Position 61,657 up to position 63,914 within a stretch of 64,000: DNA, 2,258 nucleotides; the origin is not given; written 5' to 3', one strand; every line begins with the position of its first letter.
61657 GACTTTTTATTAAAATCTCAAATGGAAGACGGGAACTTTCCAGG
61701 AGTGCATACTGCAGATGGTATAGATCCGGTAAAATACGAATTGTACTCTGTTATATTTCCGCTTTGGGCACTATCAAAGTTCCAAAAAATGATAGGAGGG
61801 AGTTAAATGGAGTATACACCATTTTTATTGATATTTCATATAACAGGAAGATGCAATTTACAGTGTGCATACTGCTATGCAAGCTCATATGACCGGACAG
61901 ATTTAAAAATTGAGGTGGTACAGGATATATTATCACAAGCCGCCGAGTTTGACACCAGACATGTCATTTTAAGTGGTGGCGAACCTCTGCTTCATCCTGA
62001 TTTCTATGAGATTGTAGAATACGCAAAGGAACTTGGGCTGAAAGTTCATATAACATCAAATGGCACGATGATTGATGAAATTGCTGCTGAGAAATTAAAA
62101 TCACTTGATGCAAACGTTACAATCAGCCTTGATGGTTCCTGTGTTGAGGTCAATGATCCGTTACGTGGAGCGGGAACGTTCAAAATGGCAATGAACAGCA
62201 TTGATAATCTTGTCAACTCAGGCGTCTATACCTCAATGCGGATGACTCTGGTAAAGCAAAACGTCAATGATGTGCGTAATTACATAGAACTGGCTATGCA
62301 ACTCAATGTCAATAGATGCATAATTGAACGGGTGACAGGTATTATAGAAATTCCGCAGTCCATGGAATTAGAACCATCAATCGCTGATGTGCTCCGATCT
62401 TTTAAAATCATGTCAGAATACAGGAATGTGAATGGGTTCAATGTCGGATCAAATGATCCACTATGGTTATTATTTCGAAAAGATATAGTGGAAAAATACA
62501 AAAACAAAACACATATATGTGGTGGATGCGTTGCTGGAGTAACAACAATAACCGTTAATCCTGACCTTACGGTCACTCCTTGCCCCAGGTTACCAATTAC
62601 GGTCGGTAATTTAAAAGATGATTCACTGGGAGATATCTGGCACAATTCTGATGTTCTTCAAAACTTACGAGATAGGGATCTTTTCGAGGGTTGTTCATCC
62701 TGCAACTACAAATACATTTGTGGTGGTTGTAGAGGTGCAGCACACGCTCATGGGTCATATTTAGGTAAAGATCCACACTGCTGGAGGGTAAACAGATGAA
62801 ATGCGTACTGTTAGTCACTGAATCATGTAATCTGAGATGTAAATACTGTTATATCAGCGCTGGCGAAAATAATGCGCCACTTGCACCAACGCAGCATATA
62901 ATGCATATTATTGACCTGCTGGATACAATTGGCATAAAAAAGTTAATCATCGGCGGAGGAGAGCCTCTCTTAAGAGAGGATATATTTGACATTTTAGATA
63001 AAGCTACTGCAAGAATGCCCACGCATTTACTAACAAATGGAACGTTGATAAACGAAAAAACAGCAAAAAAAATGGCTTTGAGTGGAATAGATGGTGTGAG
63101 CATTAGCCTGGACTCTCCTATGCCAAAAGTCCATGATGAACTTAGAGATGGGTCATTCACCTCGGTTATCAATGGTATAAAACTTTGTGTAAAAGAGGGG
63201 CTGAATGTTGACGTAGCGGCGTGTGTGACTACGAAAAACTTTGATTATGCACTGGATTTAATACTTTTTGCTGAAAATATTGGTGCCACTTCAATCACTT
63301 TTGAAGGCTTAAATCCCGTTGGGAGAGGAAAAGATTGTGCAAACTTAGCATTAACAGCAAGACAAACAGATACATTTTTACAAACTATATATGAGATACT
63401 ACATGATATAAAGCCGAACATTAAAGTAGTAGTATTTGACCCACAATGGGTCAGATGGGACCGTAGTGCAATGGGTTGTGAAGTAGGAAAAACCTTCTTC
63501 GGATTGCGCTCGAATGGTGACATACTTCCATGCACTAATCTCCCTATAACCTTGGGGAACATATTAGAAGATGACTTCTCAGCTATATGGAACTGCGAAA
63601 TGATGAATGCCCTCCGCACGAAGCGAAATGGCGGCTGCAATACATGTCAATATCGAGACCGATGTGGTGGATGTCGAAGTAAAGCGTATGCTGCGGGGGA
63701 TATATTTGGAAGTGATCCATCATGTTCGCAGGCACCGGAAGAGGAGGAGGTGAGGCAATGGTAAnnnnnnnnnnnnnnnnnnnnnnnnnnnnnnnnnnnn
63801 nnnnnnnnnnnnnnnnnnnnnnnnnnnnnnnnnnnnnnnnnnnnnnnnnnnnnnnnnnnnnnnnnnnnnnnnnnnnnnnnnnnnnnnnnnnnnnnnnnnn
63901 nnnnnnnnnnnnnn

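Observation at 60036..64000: Translationally coupled operon in an archaeon: SHC-like class II terpene cyclase (DxDDTA), two radical-SAM/SPASM enzymes, UbiA prenyltransferase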

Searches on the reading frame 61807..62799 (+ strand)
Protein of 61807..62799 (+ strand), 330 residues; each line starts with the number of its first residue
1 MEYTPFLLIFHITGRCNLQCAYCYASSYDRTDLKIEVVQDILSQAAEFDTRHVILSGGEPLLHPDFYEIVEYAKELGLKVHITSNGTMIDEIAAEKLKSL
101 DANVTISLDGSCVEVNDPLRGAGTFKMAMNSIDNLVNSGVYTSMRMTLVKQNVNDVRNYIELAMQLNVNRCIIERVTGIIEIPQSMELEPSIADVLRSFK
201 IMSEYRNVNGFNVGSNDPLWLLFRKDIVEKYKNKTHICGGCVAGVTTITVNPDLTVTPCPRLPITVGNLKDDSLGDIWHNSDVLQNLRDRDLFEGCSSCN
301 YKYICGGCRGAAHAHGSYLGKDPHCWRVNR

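Call 3: search_protein_families(library=pfam, proteins=[window:61807-62799:+], max_evalue=0.01)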
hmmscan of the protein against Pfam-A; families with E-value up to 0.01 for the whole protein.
window:61807-62799:+ (330 aa): 3 families
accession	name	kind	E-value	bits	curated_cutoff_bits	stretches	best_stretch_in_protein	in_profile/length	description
PF04055.27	Radical_SAM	-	5.3e-30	105.2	29.5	1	12-162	3-165/166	Radical SAM superfamily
PF13186.11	SPASM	-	1.9e-11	44.5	21.5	1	241-300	1-67/67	Iron-sulfur cluster-binding domain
PF13353.11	Fer4_12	-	3.7e-10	40.7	22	1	14-114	13-119/137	4Fe-4S single cluster domain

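Call 4: search_protein_families(library=ncbifam, proteins=[window:61807-62799:+], max_evalue=0.01)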
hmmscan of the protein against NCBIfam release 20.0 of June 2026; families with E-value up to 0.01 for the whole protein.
window:61807-62799:+ (330 aa): 95 families (the best 25 are shown)
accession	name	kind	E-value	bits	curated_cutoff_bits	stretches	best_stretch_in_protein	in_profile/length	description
TIGR04055.1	rSAM_NirJ2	equivalog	1.1e-49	169.7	500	1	10-325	4-322/326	putative heme d1 biosynthesis radical SAM protein NirJ2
TIGR04545.1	rSAM_ahbD_hemeb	equivalog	1.1e-48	166.4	500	2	8-168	2-167/339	heme b synthase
TIGR04053.2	TIGR04053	equivalog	1.1e-47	163.1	395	2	2-169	4-179/366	TIGR04053 family radical SAM/SPASM domain-containing protein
TIGR04303.1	GeoRSP_rSAM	equivalog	2.5e-43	148.9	400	1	5-326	4-325/325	GeoRSP system radical SAM/SPASM protein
NF050035.1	rSAM_WgK_link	exception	1.1e-40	139.8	650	2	3-170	6-178/367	radical SAM/SPASM peptide maturase WgkB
TIGR04051.1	rSAM_NirJ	equivalog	2e-40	138.9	515.45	2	8-171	4-171/354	heme d1 biosynthesis radical SAM protein NirJ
TIGR03962.1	mycofact_rSAM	equivalog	5.6e-40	137.5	265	1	5-326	11-332/339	mycofactocin radical SAM maturase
TIGR04340.1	rSAM_ACGX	hypoth_equivalog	1.5e-39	136.2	400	1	6-327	3-339/341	radical SAM/SPASM domain protein, ACGX system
TIGR04347.1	pseudo_SAM_Halo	equivalog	1.9e-39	136.1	525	2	8-171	40-207/390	TIGR04347 family pseudo-SAM/SPASM protein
TIGR04054.1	rSAM_NirJ1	equivalog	3.8e-39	134.4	650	2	8-172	38-206/387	putative heme d1 biosynthesis radical SAM protein NirJ1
NF045574.1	sacti_mat_StsB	exception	2.7e-38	132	625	1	10-314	100-400/466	StsB family radical SAM/SPASM domain sactipeptide maturase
TIGR04546.1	rSAM_ahbC_deAc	equivalog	9.2e-36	123.4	650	2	8-172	41-209/390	12,18-didecarboxysiroheme deacetylase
TIGR04250.1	SCM_rSAM_ScmE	equivalog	2.1e-35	122.3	400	2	10-163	7-165/358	SynChlorMet cassette radical SAM/SPASM protein ScmE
TIGR02109.1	PQQ_syn_pqqE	equivalog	3.6e-33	115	381.35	1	4-327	5-332/358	pyrroloquinoline quinone biosynthesis protein PqqE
TIGR04082.1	rSAM_for_selen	equivalog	5.7e-33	114.4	350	1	6-325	199-515/516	thio(seleno)oxazole modification radical SAM maturase SbtM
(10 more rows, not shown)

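Call 32: search_solved_structures(query=window:61807-62796:+, max_evalue=0.001)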
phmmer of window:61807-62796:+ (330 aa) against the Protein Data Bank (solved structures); distinct sequences matched with E-value up to 0.001: 23.
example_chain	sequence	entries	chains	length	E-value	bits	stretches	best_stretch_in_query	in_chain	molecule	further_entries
6efn_A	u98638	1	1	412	3.1e-18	69.2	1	3-163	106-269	Sporulation killing factor maturation protein SkfB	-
6c8v_A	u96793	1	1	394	1.1e-16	64.1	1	5-325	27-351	Coenzyme PQQ synthesis protein E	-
7vob_C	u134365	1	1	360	5.3e-12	48.7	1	9-147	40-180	Cytosylglucuronate decarboxylase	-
7voc_C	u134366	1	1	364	5.5e-12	48.6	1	9-147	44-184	Cytosylglucuronate decarboxylase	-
5wgg_A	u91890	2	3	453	3.3e-10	42.8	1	8-311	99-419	Radical SAM domain protein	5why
5v1q_A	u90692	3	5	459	1.4e-09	40.7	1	5-308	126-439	Radical SAM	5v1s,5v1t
7n7h_A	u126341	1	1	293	5.1e-07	32.3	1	5-98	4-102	VIPERIN-LIKE ENZYME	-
7tol_A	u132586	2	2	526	5.9e-07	32.1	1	5-163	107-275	glycerol dibiphytanyl glycerol tetraether - macrocyclic archaeol synthase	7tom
9dfw_A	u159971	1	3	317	2.2e-06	30.2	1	4-109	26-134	Radical SAM core domain-containing protein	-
9dgw_A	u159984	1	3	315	2.4e-06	30.1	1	4-109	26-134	Radical SAM core domain-containing protein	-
6b4c_A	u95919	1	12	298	2.7e-06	29.9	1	5-109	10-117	Viperin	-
7n7i_A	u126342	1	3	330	3.4e-06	29.6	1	5-109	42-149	Viperin-like enzyme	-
7wzv_A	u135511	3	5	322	4.1e-06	29.3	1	14-95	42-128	4Fe-4S cluster-binding domain-containing protein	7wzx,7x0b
9dfu_A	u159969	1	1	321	6.4e-06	28.7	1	4-109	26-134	Radical SAM core domain-containing protein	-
8wm2_A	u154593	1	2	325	7e-06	28.6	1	11-92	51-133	Fe-S radical SAM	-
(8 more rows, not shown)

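Call 43: find_homologous_proteins(query=window:61807-62796:+, max_evalue=1e-20)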
Query window:61807-62796:+ (330 aa): 1445 proteins with E <= 1e-20 among 4089 candidates; the best 120 are listed.
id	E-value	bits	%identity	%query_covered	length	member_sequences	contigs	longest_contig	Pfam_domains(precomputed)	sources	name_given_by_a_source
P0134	2.1e-198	676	87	100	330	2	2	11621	PF13186.12,PF04055.28,PF13353.12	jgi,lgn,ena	jgi:radical SAM protein with 4Fe4S-binding SPASM domain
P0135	1.7e-197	673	87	100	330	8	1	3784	PF13186.12,PF04055.28,PF13353.12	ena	-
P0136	4.3e-197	672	87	100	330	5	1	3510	PF13186.12,PF04055.28,PF13353.12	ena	-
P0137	1.9e-195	666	86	100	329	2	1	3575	PF13186.12,PF04055.28,PF13353.12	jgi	-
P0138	3.5e-182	623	81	100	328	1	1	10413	PF13186.12,PF04055.28,PF13353.12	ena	-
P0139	5.8e-182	622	81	99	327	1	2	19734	PF13186.12,PF04055.28,PF13353.12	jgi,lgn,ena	-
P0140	3.6e-156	537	70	100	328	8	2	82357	PF13186.12,PF04055.28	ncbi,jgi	ncbi:MAG: radical SAM protein [Candidatus Freyrarchaeum guaymaensis]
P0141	4.1e-148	511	63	100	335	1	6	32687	PF13186.12,PF04055.28,PF13353.12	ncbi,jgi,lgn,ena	jgi:radical SAM protein with 4Fe4S-binding SPASM domain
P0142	1.4e-147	509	65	99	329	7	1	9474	PF13186.12,PF04055.28,PF13353.12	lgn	-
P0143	2.0e-143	496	62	99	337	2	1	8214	PF13186.12,PF04055.28,PF13353.12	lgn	-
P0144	2.3e-143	495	64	98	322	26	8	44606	PF13186.12,PF04055.28,PF13353.12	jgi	-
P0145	9.4e-143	493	63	99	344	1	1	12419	PF13186.12,PF04055.28,PF13353.12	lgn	-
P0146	1.1e-141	490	63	99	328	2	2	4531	PF13186.12,PF04055.28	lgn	-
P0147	1.2e-139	483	63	98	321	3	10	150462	PF13186.12,PF04055.28,PF13353.12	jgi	jgi:radical SAM protein with 4Fe4S-binding SPASM domain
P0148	4.7e-131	455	58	99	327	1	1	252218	PF13186.12,PF04055.28,PF13353.12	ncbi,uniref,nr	ncbi:radical SAM protein [Methanothermobacter sp.]|uniref:radical SAM/SPASM domain-containing protei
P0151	2.3e-119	416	55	99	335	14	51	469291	PF13186.12,PF04055.28,PF13353.12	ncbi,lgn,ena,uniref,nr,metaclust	ncbi:antilisterial bacteriocin subtilosin biosynthesis protein AlbA [Methanobrevibacter oralis]|unir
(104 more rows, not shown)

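Call 44: find_encoding_contigs(protein=P0151, flank=10000, max_places=2)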
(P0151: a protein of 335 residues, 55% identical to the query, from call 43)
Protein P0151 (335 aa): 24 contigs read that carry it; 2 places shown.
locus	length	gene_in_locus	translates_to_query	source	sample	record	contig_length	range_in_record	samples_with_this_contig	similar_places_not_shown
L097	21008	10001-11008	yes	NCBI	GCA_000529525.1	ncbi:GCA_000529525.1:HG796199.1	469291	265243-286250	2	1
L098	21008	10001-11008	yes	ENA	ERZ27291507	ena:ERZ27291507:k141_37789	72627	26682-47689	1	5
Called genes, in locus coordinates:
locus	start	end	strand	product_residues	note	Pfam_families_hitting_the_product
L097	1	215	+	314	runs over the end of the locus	PF01699:Na_Ca_ex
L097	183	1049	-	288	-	PF01171:ATP_bind_3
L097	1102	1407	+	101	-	PF01910:Thiamine_BP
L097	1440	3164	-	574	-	PF00664:ABC_membrane, PF02463:SMC_N (weak), PF00005:ABC_tran, PF13175:AAA_15 (weak)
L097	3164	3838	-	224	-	PF00005:ABC_tran, PF02463:SMC_N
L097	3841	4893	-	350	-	PF00664:ABC_membrane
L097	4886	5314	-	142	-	PF00005:ABC_tran, PF13304:AAA_21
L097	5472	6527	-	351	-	PF02463:SMC_N (faint), PF00005:ABC_tran, PF13175:AAA_15 (faint), PF13481:AAA_25 (faint), PF13555:AAA_29 (faint), PF13304:AAA_21 (faint), PF00005:ABC_tran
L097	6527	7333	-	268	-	PF02361:CbiQ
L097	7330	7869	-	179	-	-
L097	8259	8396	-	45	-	-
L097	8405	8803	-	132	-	-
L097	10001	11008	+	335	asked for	PF04055:Radical_SAM, PF13353:Fer4_12, PF13186:SPASM (weak)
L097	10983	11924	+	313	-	PF04055:Radical_SAM, PF13353:Fer4_12, PF13186:SPASM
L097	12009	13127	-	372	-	PF00266:Aminotran_5 (weak), PF01041:DegT_DnrJ_EryC1, PF01053:Cys_Met_Meta_PP (faint), PF01212:Beta_elim_lyase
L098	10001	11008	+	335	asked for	PF04055:Radical_SAM, PF13353:Fer4_12, PF13186:SPASM (weak)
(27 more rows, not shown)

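Call 45: find_encoding_contigs(protein=P0140, flank=10000, max_places=1)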
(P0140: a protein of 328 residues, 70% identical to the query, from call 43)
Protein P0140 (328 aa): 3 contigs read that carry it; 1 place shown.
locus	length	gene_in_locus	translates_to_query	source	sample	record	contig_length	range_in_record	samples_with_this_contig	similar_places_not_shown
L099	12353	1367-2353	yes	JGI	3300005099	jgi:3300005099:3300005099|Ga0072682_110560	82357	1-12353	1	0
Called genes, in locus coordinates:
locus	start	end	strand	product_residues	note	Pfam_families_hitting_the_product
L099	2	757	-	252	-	?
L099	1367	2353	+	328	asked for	PF04055:Radical_SAM, PF13186:SPASM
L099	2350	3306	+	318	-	PF04055:Radical_SAM, PF13353:Fer4_12, PF13186:SPASM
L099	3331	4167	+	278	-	PF01040:UbiA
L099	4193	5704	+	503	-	PF00070:Pyr_redox (faint), PF00890:FAD_binding_2, PF01134:GIDA (faint), PF01266:DAO, PF01593:Amino_oxidase, PF01946:Thi4 (faint), PF12831:FAD_oxidored, PF13450:NAD_binding_8, +2 more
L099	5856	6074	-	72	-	-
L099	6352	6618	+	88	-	-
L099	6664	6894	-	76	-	PF01206:TusA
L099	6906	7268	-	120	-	PF02635:DsrE, PF13686:DrsE_2 (faint)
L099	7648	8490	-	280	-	PF01869:BcrAD_BadFG, PF22521:HypF_C_2 (weak)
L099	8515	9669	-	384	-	PF06050:HGD-D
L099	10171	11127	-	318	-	PF08100:Dimerisation, PF13847:Methyltransf_31 (faint), PF00891:Methyltransf_2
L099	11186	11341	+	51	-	-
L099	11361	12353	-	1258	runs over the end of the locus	PF11965:DUF3479, PF02514:CobN-Mg_chel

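Call 67: search_protein_families(library=ncbifam, proteins=[L099:4193-5704:+], max_evalue=0.00001)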
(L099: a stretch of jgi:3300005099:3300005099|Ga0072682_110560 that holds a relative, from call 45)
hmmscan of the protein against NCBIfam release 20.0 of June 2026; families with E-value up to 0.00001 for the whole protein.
L099:4193-5704:+ (503 aa): 26 families (the best 25 are shown)
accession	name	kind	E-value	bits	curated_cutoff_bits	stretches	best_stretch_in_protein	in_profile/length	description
TIGR02730.1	carot_isom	equivalog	2.5e-44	152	586.9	2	222-494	224-488/493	carotenoid isomerase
TIGR02733.1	desat_CrtD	equivalog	1.5e-33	116.2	549.7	2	220-493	225-487/492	C-3',4' desaturase CrtD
TIGR02734.1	crtI_fam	subfamily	2.6e-33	115.5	238.1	1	5-499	1-493/504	phytoene desaturase family protein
NF045637.1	carotdesatCrtDProt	equivalog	2.1e-22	79.3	580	1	5-282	1-277/485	1-hydroxycarotenoid 3,4-desaturase CrtD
NF045689.1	BCarotKetCrtO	equivalog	3e-22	78.9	1000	2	2-47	3-48/563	beta-carotene ketolase CrtO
NF058655.1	CrtID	equivalog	8.5e-20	71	640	1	5-491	1-478/478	bifunctional phytoene desaturase/3,4-desaturase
NF005560.0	PRK07233.1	equivalog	1.6e-18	66.8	252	2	5-87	3-78/435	hypothetical protein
TIGR03467.1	HpnE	equivalog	1.4e-16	60.8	283.05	1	5-87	1-78/430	hydroxysqualene dehydroxylase HpnE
NF042421.1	hydcarot_desat_CrtD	equivalog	1.1e-13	50.5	500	1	5-495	4-484/487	1-hydroxycarotenoid 3,4-desaturase CrtD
TIGR02731.1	phytoene_desat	equivalog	7.9e-10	38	569.4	0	5-86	2-77/453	15-cis-phytoene desaturase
TIGR00275.1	TIGR00275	subfamily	3.5e-09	36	183.8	0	5-38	1-34/401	aminoacetone oxidase family FAD-binding enzyme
TIGR00562.1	proto_IX_ox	equivalog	1.9e-08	33.4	97.85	1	2-114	2-108/470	protoporphyrinogen oxidase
NF005548.0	PRK07208.1-4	equivalog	5.5e-08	31.8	389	0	3-47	4-48/488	hypothetical protein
NF005547.0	PRK07208.1-3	equivalog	1.6e-07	30.4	380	0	4-45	6-47/465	hypothetical protein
NF003585.0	PRK05249.1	equivalog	2.3e-07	29.8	465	1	2-49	6-52/464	Si-specific NAD(P)(+) transhydrogenase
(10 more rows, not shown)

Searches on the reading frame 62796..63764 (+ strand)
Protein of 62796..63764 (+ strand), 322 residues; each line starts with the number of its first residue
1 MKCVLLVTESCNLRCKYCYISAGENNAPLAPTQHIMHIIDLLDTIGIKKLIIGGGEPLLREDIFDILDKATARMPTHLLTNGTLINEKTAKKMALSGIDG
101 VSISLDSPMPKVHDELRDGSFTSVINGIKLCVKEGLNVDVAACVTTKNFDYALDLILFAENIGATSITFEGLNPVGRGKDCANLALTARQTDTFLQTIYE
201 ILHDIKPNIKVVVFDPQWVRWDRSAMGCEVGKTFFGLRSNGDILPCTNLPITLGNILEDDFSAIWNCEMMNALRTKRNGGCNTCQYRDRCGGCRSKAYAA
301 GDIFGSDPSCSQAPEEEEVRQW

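Call 3: search_protein_families(library=pfam, proteins=[window:62796-63764:+], max_evalue=0.01)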
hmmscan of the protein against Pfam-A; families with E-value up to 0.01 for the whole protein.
window:62796-63764:+ (322 aa): 3 families
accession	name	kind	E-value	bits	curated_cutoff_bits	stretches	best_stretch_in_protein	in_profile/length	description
PF04055.27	Radical_SAM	-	5.8e-27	95.3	29.5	1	7-156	3-163/166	Radical SAM superfamily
PF13186.11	SPASM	-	7.7e-10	39.4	21.5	1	228-285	1-67/67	Iron-sulfur cluster-binding domain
PF13353.11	Fer4_12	-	1.7e-07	32.1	22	1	2-99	7-110/137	4Fe-4S single cluster domain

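Call 4: search_protein_families(library=ncbifam, proteins=[window:62796-63764:+], max_evalue=0.01)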
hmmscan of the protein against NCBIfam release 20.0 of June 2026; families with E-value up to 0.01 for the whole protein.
window:62796-63764:+ (322 aa): 84 families (the best 25 are shown)
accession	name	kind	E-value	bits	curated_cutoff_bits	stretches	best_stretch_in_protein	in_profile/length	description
TIGR04055.1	rSAM_NirJ2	equivalog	6.6e-59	200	500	1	8-310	7-322/326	putative heme d1 biosynthesis radical SAM protein NirJ2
TIGR04545.1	rSAM_ahbD_hemeb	equivalog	1.8e-52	178.9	500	2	7-211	6-214/339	heme b synthase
TIGR04053.2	TIGR04053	equivalog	4.4e-44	151.2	395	2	7-211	14-223/366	TIGR04053 family radical SAM/SPASM domain-containing protein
TIGR04051.1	rSAM_NirJ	equivalog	1.6e-40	139.2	515.45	2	8-201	9-205/354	heme d1 biosynthesis radical SAM protein NirJ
TIGR04303.1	GeoRSP_rSAM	equivalog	1.8e-38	132.9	400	1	7-310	11-324/325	GeoRSP system radical SAM/SPASM protein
TIGR04347.1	pseudo_SAM_Halo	equivalog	3.4e-37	128.6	525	2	4-204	41-244/390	TIGR04347 family pseudo-SAM/SPASM protein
TIGR04054.1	rSAM_NirJ1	equivalog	7.6e-36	123.5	650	2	5-200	40-238/387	putative heme d1 biosynthesis radical SAM protein NirJ1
NF050035.1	rSAM_WgK_link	exception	3.9e-35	121.5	650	2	6-213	14-226/367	radical SAM/SPASM peptide maturase WgkB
TIGR03962.1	mycofact_rSAM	equivalog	1.9e-34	119.4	265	1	7-317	18-338/339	mycofactocin radical SAM maturase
TIGR04546.1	rSAM_ahbC_deAc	equivalog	1.6e-31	109.5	650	2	4-200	42-241/390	12,18-didecarboxysiroheme deacetylase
NF045574.1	sacti_mat_StsB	exception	3.9e-31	108.4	625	1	7-298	102-400/466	StsB family radical SAM/SPASM domain sactipeptide maturase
TIGR04251.1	SCM_rSAM_ScmF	equivalog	2.1e-30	106.3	400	1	6-314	9-343/353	SynChlorMet cassette radical SAM/SPASM protein ScmF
TIGR04250.1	SCM_rSAM_ScmE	equivalog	1.2e-29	103.3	400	2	7-151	9-157/358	SynChlorMet cassette radical SAM/SPASM protein ScmE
TIGR02109.1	PQQ_syn_pqqE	equivalog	1.1e-27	96.9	381.35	1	6-320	12-340/358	pyrroloquinoline quinone biosynthesis protein PqqE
TIGR04133.1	rSAM_w_lipo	hypoth_equivalog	1.2e-27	96.8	425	1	8-292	31-329/350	TIGR04133 family radical SAM/SPASM protein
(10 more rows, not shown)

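Call 18: find_encoding_contigs(protein=window:62796-63764:+, flank=10000, max_places=6)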
Protein window:62796-63764:+ (322 aa): no gene with exactly this product is on record in the collection.

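Call 33: search_solved_structures(query=window:62796-63761:+, max_evalue=0.001)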
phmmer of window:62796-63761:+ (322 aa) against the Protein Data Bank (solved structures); distinct sequences matched with E-value up to 0.001: 22.
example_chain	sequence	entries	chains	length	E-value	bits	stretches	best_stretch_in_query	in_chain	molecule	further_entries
6efn_A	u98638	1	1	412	2.8e-16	63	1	2-270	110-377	Sporulation killing factor maturation protein SkfB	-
6c8v_A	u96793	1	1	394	4.3e-10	42.7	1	7-320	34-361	Coenzyme PQQ synthesis protein E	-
5v1q_A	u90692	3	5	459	6e-10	42.2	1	4-293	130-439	Radical SAM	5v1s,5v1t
5wgg_A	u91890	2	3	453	3.6e-09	39.7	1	5-298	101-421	Radical SAM domain protein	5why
2fb2_A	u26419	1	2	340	4.8e-09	39.3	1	4-146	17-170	Molybdenum cofactor biosynthesis protein A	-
1tv7_A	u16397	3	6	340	7.4e-09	38.6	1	5-146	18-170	Molybdenum cofactor biosynthesis protein A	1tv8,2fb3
7vob_C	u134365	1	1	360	2.1e-06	30.6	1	7-149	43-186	Cytosylglucuronate decarboxylase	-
7voc_C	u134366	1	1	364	2.2e-06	30.5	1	7-149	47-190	Cytosylglucuronate decarboxylase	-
9dfn_A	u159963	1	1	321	4.7e-06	29.4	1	7-150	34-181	Radical SAM core domain-containing protein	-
9dfu_A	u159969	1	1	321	6.5e-06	29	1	8-150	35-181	Radical SAM core domain-containing protein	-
6b4c_A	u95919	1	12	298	6.2e-05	25.7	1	9-116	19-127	Viperin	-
9dgw_A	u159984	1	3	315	7e-05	25.6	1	9-116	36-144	Radical SAM core domain-containing protein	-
9dfw_A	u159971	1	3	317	7.1e-05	25.6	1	9-116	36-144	Radical SAM core domain-containing protein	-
8wm2_A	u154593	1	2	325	7.2e-05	25.5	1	7-107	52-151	Fe-S radical SAM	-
7n7i_A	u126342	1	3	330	7.7e-05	25.4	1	9-116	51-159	Viperin-like enzyme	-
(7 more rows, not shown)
